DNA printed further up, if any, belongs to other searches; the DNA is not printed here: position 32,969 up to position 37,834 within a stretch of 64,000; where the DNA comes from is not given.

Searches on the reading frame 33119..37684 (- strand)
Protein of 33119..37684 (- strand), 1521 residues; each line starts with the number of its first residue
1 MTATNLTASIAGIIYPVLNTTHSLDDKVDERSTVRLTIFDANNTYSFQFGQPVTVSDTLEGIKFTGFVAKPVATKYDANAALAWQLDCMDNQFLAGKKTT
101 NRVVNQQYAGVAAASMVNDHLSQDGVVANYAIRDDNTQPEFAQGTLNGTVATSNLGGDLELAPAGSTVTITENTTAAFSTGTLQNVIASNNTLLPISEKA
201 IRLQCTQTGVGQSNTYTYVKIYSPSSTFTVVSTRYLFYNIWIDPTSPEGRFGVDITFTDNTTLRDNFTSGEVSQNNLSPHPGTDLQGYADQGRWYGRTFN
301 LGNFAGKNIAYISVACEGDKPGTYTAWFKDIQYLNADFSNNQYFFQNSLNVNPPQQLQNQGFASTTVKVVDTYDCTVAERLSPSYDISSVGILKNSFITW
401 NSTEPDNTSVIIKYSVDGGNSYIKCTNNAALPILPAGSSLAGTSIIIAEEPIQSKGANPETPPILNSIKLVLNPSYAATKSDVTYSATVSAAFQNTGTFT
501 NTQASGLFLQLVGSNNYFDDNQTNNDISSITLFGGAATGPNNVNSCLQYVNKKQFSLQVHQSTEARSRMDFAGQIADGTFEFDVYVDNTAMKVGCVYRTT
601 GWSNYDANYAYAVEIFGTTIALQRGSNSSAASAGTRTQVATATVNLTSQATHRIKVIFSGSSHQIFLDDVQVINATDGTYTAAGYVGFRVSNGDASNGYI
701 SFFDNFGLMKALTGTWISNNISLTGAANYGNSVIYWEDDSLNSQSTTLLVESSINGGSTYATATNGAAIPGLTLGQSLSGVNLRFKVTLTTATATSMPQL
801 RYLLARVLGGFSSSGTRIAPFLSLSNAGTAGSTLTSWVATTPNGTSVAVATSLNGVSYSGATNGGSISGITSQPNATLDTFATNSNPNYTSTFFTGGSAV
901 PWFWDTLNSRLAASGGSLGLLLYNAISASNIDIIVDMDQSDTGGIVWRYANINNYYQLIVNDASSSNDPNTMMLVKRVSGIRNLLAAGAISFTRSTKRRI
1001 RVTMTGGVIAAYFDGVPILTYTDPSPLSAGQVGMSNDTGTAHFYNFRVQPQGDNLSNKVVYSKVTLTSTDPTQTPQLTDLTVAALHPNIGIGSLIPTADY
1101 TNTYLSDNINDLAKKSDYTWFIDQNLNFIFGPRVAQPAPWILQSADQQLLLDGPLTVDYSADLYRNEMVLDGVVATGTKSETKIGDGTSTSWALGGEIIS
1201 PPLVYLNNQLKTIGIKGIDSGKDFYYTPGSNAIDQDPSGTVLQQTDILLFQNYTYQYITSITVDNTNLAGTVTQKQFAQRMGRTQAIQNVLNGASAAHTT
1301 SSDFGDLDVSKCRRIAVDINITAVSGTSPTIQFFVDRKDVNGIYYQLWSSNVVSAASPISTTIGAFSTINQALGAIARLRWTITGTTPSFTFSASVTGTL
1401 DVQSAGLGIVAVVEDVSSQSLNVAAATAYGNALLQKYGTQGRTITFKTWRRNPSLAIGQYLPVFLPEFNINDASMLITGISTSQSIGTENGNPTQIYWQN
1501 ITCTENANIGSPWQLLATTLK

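Call 11: search_protein_families(library=phrogs, proteins=[window:33119-37684:-], max_evalue=0.001)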
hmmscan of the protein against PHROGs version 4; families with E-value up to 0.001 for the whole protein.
window:33119-37684:- (1521 aa): 1 family
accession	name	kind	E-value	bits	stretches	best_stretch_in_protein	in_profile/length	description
phrog_20852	-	unknown function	8.3e-10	39.9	0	709-803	7-104/214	-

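Call 84: search_protein_families(library=ncbifam, proteins=[window:33119-37684:-], max_evalue=0.01)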
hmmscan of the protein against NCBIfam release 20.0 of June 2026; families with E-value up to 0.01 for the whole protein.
window:33119-37684:- (1521 aa): 0 families

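Call 85: search_protein_families(library=pfam, proteins=[window:33119-37684:-], max_evalue=0.01)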
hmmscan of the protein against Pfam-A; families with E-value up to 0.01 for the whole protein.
window:33119-37684:- (1521 aa): 2 families
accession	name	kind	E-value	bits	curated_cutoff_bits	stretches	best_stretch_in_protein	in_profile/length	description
PF06439.18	3keto-disac_hyd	-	9.1e-06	26.3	26.8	0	574-696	50-166/187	3-keto-disaccharide hydrolase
PF19763.6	DUF6250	-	0.00022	21.6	26.9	0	640-691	105-156/165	Domain of unknown function (DUF6250)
